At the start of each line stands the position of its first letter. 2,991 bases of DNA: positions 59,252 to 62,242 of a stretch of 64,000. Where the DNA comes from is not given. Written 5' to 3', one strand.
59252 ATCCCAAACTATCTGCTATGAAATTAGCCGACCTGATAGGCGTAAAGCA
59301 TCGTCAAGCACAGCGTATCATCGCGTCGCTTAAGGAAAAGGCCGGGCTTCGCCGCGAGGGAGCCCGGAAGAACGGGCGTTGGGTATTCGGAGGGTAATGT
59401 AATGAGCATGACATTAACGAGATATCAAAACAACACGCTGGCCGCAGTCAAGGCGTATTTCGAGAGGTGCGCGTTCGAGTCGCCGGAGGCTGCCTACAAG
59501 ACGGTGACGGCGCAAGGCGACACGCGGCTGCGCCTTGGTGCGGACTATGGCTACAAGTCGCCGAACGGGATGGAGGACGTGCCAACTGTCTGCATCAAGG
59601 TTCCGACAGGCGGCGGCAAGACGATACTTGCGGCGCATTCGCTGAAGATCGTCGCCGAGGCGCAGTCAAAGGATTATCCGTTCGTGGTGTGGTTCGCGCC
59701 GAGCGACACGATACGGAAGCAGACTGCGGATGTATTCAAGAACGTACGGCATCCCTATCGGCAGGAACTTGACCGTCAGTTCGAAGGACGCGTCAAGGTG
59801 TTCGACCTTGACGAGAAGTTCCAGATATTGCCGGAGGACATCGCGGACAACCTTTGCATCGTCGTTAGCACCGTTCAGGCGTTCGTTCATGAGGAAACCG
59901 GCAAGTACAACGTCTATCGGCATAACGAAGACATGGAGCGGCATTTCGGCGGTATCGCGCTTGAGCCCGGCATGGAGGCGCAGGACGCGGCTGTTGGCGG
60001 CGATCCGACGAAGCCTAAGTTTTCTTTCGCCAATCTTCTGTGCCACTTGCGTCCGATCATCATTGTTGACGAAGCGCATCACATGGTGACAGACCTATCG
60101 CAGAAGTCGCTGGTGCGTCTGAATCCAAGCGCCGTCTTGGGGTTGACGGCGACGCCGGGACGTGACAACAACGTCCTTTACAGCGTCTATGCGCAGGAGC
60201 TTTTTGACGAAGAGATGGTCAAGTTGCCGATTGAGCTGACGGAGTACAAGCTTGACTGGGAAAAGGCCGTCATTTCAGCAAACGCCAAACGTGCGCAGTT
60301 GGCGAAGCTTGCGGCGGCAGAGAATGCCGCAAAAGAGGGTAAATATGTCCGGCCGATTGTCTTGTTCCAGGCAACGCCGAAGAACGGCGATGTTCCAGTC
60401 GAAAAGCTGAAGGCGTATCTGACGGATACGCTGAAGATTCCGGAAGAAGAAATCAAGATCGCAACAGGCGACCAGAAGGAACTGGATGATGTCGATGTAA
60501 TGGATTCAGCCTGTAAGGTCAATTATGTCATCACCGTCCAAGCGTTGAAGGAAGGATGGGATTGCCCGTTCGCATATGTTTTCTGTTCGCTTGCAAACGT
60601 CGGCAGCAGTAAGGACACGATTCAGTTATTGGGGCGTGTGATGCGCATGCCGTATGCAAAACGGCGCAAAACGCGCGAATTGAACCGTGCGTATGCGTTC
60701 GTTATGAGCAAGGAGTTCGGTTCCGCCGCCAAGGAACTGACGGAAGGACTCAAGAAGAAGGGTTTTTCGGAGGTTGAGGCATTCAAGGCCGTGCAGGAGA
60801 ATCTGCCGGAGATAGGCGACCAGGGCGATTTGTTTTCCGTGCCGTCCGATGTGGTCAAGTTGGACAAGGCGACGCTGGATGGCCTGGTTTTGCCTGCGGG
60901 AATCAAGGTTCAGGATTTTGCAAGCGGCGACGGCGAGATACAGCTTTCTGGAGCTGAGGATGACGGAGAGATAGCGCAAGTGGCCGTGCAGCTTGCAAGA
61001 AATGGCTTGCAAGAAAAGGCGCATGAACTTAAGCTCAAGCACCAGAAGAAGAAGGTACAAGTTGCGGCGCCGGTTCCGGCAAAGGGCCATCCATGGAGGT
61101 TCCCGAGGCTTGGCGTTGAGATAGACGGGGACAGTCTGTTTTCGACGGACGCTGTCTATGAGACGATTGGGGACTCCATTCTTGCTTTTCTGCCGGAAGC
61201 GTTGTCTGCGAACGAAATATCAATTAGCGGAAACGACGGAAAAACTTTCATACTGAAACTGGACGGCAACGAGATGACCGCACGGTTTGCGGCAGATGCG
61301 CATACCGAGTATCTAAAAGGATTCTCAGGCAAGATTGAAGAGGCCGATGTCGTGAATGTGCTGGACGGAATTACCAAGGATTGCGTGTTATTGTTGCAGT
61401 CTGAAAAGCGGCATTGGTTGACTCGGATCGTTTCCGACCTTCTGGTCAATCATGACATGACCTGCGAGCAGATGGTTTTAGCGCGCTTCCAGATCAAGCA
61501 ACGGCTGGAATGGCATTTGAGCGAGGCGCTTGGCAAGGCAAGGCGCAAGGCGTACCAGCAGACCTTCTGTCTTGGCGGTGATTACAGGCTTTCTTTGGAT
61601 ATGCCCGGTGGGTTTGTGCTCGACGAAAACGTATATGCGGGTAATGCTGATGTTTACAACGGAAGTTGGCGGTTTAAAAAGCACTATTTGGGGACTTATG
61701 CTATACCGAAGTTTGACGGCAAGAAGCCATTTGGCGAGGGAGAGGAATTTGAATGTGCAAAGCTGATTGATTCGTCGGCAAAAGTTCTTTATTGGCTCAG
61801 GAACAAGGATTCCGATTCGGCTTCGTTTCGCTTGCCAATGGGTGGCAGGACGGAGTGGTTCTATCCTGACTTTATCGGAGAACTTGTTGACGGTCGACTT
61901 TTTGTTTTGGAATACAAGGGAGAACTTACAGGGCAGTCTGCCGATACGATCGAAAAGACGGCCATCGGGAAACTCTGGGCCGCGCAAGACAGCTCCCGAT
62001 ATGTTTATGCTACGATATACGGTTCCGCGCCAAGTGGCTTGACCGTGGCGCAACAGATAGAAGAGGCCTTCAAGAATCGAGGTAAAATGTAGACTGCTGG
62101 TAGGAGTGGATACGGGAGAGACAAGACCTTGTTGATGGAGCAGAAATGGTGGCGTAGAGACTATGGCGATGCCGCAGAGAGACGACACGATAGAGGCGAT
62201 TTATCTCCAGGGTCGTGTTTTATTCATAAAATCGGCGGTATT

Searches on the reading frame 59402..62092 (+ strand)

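Call 86: search_protein_families(library=pfam, proteins=[window:59402-62092:+], max_evalue=0.0001)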
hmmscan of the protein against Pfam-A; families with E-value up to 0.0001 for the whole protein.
window:59402-62092:+ (896 aa): 2 families
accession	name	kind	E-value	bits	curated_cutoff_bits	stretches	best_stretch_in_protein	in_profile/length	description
PF04851.21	ResIII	-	2.4e-17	63.8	22.5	1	3-253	2-163/164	Type III restriction enzyme, res subunit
PF00270.35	DEAD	-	1.4e-06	28.6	26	0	63-128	17-81/167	DEAD/DEAH box helicase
